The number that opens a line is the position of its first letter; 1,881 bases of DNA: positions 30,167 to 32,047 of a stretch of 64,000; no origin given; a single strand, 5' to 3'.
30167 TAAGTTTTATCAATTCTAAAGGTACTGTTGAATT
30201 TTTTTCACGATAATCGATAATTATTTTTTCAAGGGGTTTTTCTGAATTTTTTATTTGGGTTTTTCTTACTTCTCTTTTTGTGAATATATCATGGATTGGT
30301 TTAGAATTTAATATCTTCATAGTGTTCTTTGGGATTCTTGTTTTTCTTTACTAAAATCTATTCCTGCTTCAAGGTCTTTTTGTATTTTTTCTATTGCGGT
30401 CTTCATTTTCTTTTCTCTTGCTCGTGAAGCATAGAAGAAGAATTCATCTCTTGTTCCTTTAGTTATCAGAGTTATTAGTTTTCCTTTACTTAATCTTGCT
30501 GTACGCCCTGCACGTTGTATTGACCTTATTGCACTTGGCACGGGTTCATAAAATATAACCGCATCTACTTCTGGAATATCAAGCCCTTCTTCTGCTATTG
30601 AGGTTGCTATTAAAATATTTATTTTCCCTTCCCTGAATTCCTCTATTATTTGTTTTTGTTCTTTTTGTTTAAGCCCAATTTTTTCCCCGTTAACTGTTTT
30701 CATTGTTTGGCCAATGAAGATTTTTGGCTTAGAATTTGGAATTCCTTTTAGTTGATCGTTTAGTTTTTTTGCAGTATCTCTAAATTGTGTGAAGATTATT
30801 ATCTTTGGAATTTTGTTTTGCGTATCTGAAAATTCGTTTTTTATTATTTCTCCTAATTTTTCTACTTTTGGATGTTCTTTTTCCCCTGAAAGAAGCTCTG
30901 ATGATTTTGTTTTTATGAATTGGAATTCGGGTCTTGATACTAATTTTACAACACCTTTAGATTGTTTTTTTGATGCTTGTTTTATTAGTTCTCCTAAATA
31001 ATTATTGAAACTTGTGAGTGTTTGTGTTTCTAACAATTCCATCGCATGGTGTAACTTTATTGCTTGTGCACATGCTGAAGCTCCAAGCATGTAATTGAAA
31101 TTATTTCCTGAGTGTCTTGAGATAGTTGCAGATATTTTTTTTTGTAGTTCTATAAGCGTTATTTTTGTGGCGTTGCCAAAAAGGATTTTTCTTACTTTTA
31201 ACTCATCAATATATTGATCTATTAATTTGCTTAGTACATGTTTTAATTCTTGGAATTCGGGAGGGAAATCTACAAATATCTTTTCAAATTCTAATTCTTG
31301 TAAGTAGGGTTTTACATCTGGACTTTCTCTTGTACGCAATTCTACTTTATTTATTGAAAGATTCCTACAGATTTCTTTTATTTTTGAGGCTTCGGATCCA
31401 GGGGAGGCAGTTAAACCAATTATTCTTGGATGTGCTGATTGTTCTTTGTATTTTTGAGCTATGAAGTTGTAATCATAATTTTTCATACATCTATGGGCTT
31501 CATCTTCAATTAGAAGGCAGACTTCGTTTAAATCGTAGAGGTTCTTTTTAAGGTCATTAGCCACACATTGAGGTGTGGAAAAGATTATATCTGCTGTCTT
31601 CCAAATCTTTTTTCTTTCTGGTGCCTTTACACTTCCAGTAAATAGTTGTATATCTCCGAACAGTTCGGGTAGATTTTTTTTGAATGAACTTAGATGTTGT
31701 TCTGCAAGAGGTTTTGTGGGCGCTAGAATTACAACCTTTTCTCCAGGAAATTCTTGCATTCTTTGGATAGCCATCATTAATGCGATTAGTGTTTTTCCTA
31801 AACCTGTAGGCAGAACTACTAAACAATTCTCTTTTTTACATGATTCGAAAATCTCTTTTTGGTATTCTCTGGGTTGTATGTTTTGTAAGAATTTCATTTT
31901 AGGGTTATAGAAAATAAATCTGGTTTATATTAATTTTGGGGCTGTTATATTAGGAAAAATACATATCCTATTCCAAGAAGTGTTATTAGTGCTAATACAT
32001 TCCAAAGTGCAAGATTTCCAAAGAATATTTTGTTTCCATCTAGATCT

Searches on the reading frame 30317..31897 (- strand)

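Call 62: search_protein_families(library=pfam, proteins=[window:30317-31897:-], max_evalue=0.00001)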
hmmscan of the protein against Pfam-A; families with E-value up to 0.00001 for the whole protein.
window:30317-31897:- (526 aa): 5 families
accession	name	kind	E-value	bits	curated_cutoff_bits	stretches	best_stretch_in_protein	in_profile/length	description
PF00270.35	DEAD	-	8.2e-28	97.7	26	1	11-171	2-165/167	DEAD/DEAH box helicase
PF00271.37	Helicase_C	-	1.5e-24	86.8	23.5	1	344-469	2-109/110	Helicase conserved C-terminal domain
PF04851.21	ResIII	-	3.6e-24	86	22.5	1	7-166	2-162/164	Type III restriction enzyme, res subunit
PF21210.2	RNA_helicase_helical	-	3.5e-10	40.4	27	1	244-325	25-103/108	Putative ATP-dependent RNA helicase, helical bundle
PF18766.7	SWI2_SNF2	-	4.1e-06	27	26.7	0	22-170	18-159/221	SWI2/SNF2 ATPase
